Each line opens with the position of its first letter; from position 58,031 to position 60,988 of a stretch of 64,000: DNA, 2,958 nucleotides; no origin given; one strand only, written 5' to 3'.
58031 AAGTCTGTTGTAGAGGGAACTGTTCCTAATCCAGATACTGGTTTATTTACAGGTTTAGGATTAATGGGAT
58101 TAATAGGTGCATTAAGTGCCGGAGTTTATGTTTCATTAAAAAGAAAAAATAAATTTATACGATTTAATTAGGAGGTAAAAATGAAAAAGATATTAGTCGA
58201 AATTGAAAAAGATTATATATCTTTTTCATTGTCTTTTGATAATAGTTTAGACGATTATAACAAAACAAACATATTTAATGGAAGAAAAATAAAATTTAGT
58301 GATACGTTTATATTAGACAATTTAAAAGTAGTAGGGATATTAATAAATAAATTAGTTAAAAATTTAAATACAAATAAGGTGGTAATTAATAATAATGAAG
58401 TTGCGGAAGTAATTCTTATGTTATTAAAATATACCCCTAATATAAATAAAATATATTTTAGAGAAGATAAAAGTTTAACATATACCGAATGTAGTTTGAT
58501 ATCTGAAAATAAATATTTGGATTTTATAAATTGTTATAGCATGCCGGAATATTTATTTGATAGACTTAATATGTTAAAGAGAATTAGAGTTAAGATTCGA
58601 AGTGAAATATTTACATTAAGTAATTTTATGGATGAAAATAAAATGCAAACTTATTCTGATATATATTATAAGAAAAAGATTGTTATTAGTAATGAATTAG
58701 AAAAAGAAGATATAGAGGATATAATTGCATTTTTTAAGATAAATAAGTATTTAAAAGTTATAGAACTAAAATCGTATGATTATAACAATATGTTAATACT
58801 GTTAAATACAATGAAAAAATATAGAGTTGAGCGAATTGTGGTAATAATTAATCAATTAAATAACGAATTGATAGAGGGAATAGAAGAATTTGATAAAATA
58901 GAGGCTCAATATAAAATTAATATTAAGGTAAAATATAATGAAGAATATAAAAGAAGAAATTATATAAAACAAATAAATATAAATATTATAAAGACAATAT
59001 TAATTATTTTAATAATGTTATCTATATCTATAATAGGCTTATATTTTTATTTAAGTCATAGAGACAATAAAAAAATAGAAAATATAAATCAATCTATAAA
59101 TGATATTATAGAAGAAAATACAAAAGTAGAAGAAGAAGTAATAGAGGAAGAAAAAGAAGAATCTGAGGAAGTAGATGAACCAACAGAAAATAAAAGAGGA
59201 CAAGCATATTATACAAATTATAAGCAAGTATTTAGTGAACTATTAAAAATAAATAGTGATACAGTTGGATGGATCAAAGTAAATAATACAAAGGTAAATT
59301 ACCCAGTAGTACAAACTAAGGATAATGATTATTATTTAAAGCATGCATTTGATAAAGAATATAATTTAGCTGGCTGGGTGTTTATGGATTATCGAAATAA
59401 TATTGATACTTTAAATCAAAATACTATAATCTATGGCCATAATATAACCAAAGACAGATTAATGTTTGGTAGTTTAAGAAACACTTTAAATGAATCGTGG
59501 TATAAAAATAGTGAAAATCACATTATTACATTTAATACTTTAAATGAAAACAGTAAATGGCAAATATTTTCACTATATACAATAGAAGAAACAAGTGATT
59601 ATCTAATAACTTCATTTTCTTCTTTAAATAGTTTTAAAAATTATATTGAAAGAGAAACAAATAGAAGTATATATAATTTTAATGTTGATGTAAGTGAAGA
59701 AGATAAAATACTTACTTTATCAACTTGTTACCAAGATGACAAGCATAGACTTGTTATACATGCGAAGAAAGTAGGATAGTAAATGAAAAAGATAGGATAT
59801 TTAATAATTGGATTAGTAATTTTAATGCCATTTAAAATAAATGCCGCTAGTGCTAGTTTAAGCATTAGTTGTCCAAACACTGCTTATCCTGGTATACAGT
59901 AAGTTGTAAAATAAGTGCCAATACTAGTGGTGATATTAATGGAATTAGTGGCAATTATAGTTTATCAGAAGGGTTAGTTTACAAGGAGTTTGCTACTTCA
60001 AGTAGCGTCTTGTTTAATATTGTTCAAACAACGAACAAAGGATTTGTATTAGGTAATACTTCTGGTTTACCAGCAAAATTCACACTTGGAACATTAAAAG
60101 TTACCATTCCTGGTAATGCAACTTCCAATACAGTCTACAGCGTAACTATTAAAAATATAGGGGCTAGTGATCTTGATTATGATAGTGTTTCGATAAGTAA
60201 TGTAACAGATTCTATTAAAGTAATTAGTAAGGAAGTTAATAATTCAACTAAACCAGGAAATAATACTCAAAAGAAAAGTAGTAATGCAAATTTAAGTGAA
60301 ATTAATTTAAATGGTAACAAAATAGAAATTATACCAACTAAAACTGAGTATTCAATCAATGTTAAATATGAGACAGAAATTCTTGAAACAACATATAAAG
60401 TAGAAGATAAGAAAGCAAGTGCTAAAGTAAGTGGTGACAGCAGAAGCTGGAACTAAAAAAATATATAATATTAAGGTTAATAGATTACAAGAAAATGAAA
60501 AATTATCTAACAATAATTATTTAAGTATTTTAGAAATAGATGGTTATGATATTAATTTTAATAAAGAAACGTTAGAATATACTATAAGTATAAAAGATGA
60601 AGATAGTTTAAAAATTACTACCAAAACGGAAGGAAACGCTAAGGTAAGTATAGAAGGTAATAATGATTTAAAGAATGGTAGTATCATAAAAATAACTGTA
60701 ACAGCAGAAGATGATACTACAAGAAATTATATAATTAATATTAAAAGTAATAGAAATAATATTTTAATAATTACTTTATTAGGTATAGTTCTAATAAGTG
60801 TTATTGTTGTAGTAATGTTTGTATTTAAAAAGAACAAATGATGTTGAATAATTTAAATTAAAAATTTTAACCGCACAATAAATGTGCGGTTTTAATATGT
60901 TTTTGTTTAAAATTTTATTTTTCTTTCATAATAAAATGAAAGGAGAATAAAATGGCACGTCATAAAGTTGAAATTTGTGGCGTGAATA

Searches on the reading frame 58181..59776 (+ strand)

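Call 76: search_protein_families(library=pfam, proteins=[window:58181-59776:+], max_evalue=0.01)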
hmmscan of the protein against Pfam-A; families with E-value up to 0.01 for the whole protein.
window:58181-59776:+ (532 aa): 1 family
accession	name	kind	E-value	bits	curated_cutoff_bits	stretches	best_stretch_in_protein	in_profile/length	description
PF04203.18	Sortase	-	7.7e-14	52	26.6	1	365-531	1-125/125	Sortase domain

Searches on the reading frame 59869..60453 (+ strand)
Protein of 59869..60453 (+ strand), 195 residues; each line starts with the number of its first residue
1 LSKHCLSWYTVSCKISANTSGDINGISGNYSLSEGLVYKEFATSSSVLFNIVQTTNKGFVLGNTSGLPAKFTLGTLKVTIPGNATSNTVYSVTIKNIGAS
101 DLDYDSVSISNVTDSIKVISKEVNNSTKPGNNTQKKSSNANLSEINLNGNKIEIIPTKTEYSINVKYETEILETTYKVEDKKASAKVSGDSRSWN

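Call 76: search_protein_families(library=pfam, proteins=[window:59869-60453:+], max_evalue=0.01)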
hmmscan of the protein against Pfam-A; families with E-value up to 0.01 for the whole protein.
window:59869-60453:+ (195 aa): 0 families

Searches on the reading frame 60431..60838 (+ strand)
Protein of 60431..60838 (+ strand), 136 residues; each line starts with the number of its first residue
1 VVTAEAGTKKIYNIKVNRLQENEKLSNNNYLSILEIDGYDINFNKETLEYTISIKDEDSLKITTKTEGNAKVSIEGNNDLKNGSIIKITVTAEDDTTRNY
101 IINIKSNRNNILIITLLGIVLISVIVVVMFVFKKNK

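Call 76: search_protein_families(library=pfam, proteins=[window:60431-60838:+], max_evalue=0.01)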
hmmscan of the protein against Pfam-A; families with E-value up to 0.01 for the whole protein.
window:60431-60838:+ (136 aa): 1 family
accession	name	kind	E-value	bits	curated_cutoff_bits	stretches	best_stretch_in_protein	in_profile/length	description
PF12733.13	Cadherin-like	-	1.5e-07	32.2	24.2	1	39-104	9-86/89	Cadherin-like beta sandwich domain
